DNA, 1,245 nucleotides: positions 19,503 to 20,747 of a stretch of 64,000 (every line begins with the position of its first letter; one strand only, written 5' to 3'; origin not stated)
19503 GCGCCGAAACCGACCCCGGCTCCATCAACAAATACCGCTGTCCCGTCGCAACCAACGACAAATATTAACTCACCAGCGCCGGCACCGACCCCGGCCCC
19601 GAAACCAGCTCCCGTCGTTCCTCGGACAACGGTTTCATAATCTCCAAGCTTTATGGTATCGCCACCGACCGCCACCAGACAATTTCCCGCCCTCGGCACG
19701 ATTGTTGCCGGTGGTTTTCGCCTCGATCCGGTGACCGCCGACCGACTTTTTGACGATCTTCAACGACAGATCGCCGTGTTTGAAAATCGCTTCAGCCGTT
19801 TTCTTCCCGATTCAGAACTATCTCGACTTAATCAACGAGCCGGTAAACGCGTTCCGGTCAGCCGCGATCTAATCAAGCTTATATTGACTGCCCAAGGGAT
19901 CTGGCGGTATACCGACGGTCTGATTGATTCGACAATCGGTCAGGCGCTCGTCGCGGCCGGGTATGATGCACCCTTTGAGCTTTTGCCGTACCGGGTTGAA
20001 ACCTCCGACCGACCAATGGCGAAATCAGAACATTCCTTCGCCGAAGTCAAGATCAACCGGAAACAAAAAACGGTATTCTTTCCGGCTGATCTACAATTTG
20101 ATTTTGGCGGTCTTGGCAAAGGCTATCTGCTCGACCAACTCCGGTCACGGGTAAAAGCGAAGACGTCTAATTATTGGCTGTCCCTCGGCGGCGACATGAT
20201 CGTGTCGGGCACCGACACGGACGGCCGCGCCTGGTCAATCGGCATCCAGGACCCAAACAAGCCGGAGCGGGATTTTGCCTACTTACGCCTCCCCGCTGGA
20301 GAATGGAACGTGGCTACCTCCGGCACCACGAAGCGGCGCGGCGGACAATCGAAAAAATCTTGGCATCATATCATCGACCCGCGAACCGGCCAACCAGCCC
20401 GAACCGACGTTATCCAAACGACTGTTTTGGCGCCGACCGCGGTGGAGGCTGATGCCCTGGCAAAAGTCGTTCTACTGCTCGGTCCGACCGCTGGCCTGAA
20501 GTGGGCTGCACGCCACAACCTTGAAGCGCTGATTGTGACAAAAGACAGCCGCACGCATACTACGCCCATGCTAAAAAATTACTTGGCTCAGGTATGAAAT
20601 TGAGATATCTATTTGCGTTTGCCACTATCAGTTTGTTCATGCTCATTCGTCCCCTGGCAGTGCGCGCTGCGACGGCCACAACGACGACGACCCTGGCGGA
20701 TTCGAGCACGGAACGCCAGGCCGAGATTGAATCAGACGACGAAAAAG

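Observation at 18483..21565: Three-gene operon: FNR-like flavoreductase, ApbE flavin transferase and ferric-reductase-type di-heme membrane protein (candidate split NOX-like transmembrane electron transfer system)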

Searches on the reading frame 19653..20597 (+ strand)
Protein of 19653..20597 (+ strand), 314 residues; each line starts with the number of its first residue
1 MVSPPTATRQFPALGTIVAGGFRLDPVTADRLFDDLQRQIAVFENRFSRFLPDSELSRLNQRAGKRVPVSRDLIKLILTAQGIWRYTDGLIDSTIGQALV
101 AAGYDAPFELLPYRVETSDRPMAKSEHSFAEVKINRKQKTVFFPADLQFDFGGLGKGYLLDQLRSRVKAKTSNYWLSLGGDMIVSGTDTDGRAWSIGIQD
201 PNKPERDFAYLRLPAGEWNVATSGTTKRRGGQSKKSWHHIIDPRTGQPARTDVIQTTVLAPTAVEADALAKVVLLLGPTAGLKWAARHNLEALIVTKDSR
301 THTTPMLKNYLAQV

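Call 3: search_protein_families(library=pfam, proteins=[window:19653-20597:+], max_evalue=0.01)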
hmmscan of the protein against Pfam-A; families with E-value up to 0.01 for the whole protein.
window:19653-20597:+ (314 aa): 1 family
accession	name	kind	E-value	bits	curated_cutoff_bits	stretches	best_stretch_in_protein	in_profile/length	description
PF02424.20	ApbE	-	2.1e-56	191.8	25.6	1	34-294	15-266/266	ApbE family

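Call 4: search_protein_families(library=ncbifam, proteins=[window:19653-20597:+], max_evalue=0.01)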
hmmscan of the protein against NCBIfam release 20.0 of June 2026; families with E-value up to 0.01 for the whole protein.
window:19653-20597:+ (314 aa): 1 family
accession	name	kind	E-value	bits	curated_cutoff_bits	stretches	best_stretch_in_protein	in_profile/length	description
NF007774.0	PRK10461.1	equivalog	2.4e-32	112.2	498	1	28-307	57-339/351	FAD:protein FMN transferase ApbE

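Call 30: search_solved_structures(query=window:19653-20597:+, max_evalue=0.00001, show_alignments=3)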
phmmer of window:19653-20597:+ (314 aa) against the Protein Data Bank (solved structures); distinct sequences matched with E-value up to 0.00001: 13.
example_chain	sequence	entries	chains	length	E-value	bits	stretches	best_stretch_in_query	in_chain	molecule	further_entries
7esa_A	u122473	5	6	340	3e-29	105.5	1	51-309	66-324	FAD:protein FMN transferase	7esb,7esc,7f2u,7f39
4xgw_A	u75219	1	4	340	1.8e-28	102.9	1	24-311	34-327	FAD:protein FMN transferase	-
2o18_A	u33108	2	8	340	6.3e-28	101.1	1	24-311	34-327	Thiamine biosynthesis lipoprotein apbE | FAD:protein FMN transferase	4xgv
4xgx_A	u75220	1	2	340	4.3e-27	98.4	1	25-311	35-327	FAD:protein FMN transferase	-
6nxi_A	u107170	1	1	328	6.8e-26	94.4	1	12-298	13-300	FAD:protein FMN transferase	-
3pnd_A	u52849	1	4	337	1.7e-24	89.9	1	22-311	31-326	Thiamine biosynthesis lipoprotein ApbE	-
6nxj_A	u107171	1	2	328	1.7e-24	89.9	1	12-298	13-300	FAD:protein FMN transferase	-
1vrm_A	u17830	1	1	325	8.9e-24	87.5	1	17-275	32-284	hypothetical protein TM1553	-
5mgy_H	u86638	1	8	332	2.4e-21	79.5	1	32-307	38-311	FAD:protein FMN transferase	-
4xdt_A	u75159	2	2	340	1.7e-19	73.4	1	36-301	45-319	FAD:protein FMN transferase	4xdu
4ifu_A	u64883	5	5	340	5.9e-19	71.7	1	36-301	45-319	FAD:protein FMN transferase | Thiamine biosynthesis lipoprotein ApbE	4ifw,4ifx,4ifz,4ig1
7mgt_A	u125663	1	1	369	7.5e-19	71.3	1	36-301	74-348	FAD:protein FMN transferase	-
4xdr_A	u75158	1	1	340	7.7e-18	68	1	36-301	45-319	FAD:protein FMN transferase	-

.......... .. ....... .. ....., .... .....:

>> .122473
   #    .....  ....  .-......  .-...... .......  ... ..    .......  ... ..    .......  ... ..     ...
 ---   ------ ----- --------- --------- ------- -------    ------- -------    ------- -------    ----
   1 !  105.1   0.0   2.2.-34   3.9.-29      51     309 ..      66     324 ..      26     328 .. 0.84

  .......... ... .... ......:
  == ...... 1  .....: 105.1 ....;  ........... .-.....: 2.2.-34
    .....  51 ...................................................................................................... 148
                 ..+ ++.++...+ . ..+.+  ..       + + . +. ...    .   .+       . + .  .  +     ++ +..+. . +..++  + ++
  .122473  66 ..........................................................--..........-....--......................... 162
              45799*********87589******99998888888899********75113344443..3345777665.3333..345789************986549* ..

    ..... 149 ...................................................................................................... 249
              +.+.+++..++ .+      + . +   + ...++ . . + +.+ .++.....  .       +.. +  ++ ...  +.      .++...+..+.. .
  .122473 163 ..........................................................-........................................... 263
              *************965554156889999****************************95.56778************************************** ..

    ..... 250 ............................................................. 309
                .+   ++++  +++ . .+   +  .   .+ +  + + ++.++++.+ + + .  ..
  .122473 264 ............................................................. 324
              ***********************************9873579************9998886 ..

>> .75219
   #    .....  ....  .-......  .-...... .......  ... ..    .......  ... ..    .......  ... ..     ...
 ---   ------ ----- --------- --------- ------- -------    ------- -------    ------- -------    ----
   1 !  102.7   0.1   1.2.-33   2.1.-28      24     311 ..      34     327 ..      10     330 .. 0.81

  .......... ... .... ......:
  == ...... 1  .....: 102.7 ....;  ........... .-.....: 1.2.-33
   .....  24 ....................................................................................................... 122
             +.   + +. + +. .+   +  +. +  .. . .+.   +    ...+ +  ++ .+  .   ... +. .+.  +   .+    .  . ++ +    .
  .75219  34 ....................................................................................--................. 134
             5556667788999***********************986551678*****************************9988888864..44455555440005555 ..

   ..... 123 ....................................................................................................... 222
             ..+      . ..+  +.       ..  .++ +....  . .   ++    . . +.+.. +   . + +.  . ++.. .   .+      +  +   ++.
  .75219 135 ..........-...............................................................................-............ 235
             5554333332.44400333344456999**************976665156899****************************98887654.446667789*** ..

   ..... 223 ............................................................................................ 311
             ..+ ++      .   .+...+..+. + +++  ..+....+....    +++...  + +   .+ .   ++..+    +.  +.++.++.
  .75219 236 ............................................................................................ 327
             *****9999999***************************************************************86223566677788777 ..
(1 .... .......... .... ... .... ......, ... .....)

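Call 72: find_homologous_proteins(query=window:19653-20597:+, max_evalue=1e-30)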
Query window:19653-20597:+ (314 aa): 1774 proteins with E <= 1e-30 among 8000 candidates; the best 120 are listed.
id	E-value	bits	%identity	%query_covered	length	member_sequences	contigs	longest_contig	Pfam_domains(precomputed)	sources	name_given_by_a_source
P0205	1.2e-207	706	100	100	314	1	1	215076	PF02424.21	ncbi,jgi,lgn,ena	ncbi:MAG: FAD:protein FMN transferase [Patescibacteria group bacterium]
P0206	2.5e-106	373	54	98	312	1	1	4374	PF02424.21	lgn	-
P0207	7.7e-98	346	53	97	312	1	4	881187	PF02424.21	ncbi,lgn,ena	-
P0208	8.9e-97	342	53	97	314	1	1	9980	PF02424.21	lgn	-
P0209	3.2e-96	340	51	98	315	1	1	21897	PF02424.21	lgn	-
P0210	3.6e-93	330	51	98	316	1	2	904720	PF02424.21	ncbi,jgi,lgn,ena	ncbi:MAG: FAD:protein FMN transferase [Patescibacteria group bacterium]|jgi:thiamine biosynthesis li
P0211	3.9e-88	314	49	98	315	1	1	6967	PF02424.21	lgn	-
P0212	1.2e-87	312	47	96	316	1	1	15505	PF02424.21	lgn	-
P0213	1.5e-86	309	47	97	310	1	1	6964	PF02424.21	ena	-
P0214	6.5e-86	306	48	98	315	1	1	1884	PF02424.21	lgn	-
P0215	1.1e-85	306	48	97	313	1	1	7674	PF02424.21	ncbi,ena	-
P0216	2.4e-85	305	48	96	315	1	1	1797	PF02424.21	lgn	-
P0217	1.8e-84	302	49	96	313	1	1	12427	PF02424.21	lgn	-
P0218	1.8e-83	298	46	98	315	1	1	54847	PF02424.21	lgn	-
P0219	1.8e-83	298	48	96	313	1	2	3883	PF02424.21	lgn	-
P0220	1.2e-82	296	48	93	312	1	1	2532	PF02424.21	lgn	-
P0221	5.3e-82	294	46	97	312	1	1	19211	PF02424.21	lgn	-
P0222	2.6e-81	291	45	99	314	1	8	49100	PF02424.21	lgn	-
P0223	6.9e-81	290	47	95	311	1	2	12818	PF02424.21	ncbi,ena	-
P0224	1.3e-79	286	46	99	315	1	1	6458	PF02424.21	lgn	-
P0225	9.3e-78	280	45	96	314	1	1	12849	PF02424.21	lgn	-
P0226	4.0e-77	278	44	97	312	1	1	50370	PF02424.21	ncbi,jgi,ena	ncbi:MAG: FAD:protein FMN transferase [Patescibacteria group bacterium]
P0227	5.2e-76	274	43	100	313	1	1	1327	PF02424.21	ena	-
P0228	2.8e-74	268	44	96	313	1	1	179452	PF02424.21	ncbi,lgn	-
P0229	4.7e-74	267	50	78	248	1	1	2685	PF02424.21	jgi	jgi:FAD:protein FMN transferase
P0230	1.6e-73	266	45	96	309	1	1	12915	PF02424.21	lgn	-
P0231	1.9e-71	259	50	76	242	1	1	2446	PF02424.21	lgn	-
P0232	4.0e-71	258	44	97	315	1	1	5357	PF02424.21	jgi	jgi:FAD:protein FMN transferase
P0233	1.6e-70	256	42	99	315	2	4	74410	PF02424.21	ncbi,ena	-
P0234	2.4e-70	255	44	97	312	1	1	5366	PF02424.21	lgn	-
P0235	6.9e-70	254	45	91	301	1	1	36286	PF02424.21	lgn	-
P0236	1.8e-69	252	44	95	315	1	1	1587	PF02424.21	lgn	-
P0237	4.0e-67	245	43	94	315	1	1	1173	PF02424.21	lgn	-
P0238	1.2e-66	243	40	97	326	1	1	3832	PF02424.21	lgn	-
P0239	2.5e-66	242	46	77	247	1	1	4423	PF02424.21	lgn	-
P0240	2.0e-62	229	40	96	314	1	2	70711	PF02424.21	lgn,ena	-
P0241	2.8e-62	229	47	76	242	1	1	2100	PF02424.21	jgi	jgi:thiamine biosynthesis lipoprotein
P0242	3.0e-61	225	39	96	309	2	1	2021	PF02424.21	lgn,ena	-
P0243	1.5e-60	223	37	97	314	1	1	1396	PF02424.21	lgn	-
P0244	4.6e-60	222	44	92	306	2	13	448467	PF02424.21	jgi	jgi:thiamine biosynthesis lipoprotein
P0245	1.2e-58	217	41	88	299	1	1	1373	PF02424.21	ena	-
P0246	8.4e-58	214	39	96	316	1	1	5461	PF02424.21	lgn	-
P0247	2.1e-57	213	40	95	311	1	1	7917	PF02424.21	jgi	jgi:thiamine biosynthesis lipoprotein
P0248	3.9e-57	212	40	96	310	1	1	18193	PF02424.21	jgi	jgi:thiamine biosynthesis lipoprotein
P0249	1.0e-56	211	40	86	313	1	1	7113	PF02424.21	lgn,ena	-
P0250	2.4e-56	209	38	96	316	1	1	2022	PF02424.21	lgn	-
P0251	3.1e-55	206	41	85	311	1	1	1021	PF02424.21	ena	-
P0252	4.0e-55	205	39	95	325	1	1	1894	PF02424.21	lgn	-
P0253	1.1e-54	204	39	98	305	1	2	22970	PF02424.21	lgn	-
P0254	1.8e-54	203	44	82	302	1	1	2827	PF02424.21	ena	-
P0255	2.0e-54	203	39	93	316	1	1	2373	PF02424.21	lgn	-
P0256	2.8e-54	203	41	85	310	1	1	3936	PF02424.21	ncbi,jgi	jgi:thiamine biosynthesis lipoprotein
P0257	2.8e-54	203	38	91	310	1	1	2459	PF02424.21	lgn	-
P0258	2.9e-54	202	36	98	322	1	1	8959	PF02424.21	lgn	-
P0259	3.0e-54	202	41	88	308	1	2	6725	PF02424.21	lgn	-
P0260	4.1e-54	202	41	92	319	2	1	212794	PF02424.21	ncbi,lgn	-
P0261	7.0e-54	201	40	91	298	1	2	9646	PF02424.21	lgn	-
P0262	8.1e-54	201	43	81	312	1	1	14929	PF02424.21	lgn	-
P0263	9.8e-54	201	42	88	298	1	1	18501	PF02424.21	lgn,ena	-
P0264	2.7e-53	199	39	95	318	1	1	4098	PF02424.21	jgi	jgi:thiamine biosynthesis lipoprotein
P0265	3.7e-53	199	39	98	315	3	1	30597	PF02424.21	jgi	jgi:thiamine biosynthesis lipoprotein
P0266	4.7e-53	199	42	91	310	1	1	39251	PF02424.21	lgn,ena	-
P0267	4.7e-53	199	36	98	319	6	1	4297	PF02424.21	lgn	-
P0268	6.6e-53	198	38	88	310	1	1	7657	PF02424.21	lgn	-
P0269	7.8e-53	198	37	90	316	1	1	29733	PF02424.21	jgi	-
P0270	1.1e-52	197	40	91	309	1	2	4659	PF02424.21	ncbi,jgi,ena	jgi:thiamine biosynthesis lipoprotein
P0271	1.3e-52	197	37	88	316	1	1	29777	PF02424.21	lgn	-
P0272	1.4e-52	197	40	96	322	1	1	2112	PF02424.21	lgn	-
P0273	2.1e-52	196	40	86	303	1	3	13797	PF02424.21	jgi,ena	-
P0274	3.2e-52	196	39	84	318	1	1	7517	PF02424.21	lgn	-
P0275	3.3e-52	196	42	85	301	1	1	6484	PF02424.21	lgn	-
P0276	5.2e-52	195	38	94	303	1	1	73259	PF02424.21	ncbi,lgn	-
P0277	8.5e-52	194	41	85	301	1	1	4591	PF02424.21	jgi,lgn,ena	-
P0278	1.1e-51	194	41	88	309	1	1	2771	PF02424.21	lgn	-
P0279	1.6e-51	194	37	97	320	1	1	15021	PF02424.21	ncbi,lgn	-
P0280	1.8e-51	193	44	85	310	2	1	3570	PF02424.21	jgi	-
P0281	2.0e-51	193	42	86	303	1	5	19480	PF02424.21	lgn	-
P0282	3.1e-51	193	41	89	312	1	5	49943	PF02424.21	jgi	jgi:thiamine biosynthesis lipoprotein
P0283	3.2e-51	192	39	93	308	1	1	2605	PF02424.21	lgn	-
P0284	3.4e-51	192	38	87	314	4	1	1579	PF02424.21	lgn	-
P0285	4.0e-51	192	43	81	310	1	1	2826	PF02424.21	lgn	-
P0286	4.1e-51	192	39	86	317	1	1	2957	PF02424.21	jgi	jgi:thiamine biosynthesis lipoprotein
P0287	4.4e-51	192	40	81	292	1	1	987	PF02424.21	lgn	-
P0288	4.5e-51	192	37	88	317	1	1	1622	PF02424.21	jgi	jgi:thiamine biosynthesis lipoprotein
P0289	7.3e-51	191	40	83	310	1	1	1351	PF02424.21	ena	-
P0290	7.5e-51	191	43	82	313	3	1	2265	PF02424.21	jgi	jgi:thiamine biosynthesis lipoprotein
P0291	7.9e-51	191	42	82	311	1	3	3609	PF02424.21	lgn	-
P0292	1.0e-50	191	40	86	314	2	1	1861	PF02424.21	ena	-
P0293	1.1e-50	191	39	89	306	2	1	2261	PF02424.21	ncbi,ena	-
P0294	1.1e-50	191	39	85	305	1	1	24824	PF02424.21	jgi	jgi:thiamine biosynthesis lipoprotein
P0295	1.2e-50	191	39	88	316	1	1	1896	PF02424.21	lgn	-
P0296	1.6e-50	190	41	81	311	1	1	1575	PF02424.21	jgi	jgi:thiamine biosynthesis lipoprotein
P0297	1.7e-50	190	40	87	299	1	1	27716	PF02424.21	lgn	-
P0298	1.7e-50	190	39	86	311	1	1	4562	PF02424.21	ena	-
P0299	1.8e-50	190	42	79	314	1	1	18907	PF02424.21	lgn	-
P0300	2.0e-50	190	39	93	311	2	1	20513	PF02424.21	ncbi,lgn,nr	ncbi:MAG TPA: FAD:protein FMN transferase [Chloroflexi bacterium]|nr:FAD:protein FMN transferase [Ch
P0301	2.0e-50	190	39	95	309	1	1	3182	PF02424.21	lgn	-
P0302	2.3e-50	190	40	87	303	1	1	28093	PF02424.21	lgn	-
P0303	2.5e-50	190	40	78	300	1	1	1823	PF02424.21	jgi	-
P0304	2.6e-50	190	41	88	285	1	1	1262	PF02424.21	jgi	jgi:thiamine biosynthesis lipoprotein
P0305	2.6e-50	190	41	86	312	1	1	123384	PF02424.21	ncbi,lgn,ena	-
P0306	2.8e-50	189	42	81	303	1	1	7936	PF02424.21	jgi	jgi:thiamine biosynthesis lipoprotein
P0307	3.0e-50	189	37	91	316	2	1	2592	PF02424.21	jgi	jgi:thiamine biosynthesis lipoprotein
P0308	3.0e-50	189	40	85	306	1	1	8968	PF02424.21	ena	-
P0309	3.5e-50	189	39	88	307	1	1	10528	PF02424.21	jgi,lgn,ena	-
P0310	4.2e-50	189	39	89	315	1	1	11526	PF02424.21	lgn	-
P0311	4.4e-50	189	39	88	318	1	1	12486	PF02424.21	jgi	jgi:thiamine biosynthesis lipoprotein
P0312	4.9e-50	189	42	83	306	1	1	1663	PF02424.21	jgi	jgi:FAD:protein FMN transferase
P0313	4.9e-50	189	41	80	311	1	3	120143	PF02424.21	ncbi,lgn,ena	-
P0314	4.9e-50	189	41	84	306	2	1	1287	PF02424.21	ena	-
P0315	5.0e-50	189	38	91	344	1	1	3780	PF02424.21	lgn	-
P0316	5.5e-50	188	41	81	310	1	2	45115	PF02424.21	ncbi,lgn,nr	ncbi:MAG TPA: FAD:protein FMN transferase [Candidatus Saccharimonadales bacterium]|nr:FAD:protein FM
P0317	5.5e-50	188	39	86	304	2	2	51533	PF02424.21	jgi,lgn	jgi:thiamine biosynthesis lipoprotein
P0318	5.7e-50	188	40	94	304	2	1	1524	PF02424.21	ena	-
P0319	8.3e-50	188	41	83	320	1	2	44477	PF02424.21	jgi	jgi:thiamine biosynthesis lipoprotein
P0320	1.0e-49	188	40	89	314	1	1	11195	PF02424.21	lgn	-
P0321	1.1e-49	188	40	86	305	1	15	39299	PF02424.21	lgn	-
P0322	1.1e-49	187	38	90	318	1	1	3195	PF02424.21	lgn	-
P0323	1.4e-49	187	37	92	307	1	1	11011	PF02424.21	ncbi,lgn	-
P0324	1.6e-49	187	38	88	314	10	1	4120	PF02424.21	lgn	-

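Call 74: find_encoding_contigs(protein=P0244, flank=3500, max_places=1)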
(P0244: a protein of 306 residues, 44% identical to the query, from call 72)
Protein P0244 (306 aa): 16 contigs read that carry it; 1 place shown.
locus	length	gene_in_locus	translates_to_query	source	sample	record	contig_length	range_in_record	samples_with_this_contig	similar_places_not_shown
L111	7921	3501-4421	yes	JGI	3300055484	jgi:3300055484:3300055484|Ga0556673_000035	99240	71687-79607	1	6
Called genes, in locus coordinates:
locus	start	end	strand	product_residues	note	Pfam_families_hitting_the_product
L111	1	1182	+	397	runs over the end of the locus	PF03816:LytR_cpsA_psr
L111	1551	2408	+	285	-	PF00152:tRNA-synt_2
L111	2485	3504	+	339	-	PF00970:FAD_binding_6, PF08030:NAD_binding_6 (weak), PF00175:NAD_binding_1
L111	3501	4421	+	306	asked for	PF02424:ApbE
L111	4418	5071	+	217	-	PF01292:Ni_hydr_CYTB (faint), PF01794:Ferric_reduct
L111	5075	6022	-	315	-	-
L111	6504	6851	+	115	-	PF18936:DUF5684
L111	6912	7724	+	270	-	PF00763:THF_DHG_CYH, PF02882:THF_DHG_CYH_C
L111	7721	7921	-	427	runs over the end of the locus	PF26299:MurL_N, PF26298:MurL_epimerase_C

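Call 75: find_encoding_contigs(protein=P0300, flank=3500, max_places=1)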
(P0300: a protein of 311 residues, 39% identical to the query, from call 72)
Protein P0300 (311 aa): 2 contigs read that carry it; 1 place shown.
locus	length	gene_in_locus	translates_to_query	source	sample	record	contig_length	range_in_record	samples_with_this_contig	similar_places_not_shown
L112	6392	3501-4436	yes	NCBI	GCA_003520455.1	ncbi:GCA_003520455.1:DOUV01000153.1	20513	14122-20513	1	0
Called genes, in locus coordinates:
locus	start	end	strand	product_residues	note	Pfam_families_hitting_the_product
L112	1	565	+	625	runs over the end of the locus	PF00012:HSP70, PF06723:MreB_Mbl, PF00012:HSP70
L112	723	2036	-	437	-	PF00512:HisKA, PF02518:HATPase_c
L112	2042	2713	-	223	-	PF00072:Response_reg, PF00486:Trans_reg_C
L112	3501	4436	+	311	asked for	PF02424:ApbE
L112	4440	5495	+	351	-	PF01794:Ferric_reduct (weak)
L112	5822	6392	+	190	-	?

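Call 76: find_encoding_contigs(protein=P0305, flank=3500, max_places=1)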
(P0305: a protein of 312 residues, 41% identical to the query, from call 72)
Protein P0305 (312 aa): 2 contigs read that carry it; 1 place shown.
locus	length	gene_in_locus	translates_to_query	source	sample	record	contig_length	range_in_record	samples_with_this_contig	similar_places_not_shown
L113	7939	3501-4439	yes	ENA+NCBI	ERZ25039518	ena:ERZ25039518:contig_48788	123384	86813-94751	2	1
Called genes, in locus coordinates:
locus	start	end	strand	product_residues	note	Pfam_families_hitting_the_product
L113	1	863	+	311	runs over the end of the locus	PF01636:APH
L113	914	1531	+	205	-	PF07884:VKOR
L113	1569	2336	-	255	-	PF01988:VIT1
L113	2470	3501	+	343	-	PF00970:FAD_binding_6, PF08030:NAD_binding_6 (weak), PF00175:NAD_binding_1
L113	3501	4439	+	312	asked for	PF02424:ApbE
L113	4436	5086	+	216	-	PF01794:Ferric_reduct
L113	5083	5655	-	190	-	-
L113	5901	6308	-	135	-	PF14325:DUF4383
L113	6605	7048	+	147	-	PF01047:MarR (weak), PF12802:MarR_2 (weak)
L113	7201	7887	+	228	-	-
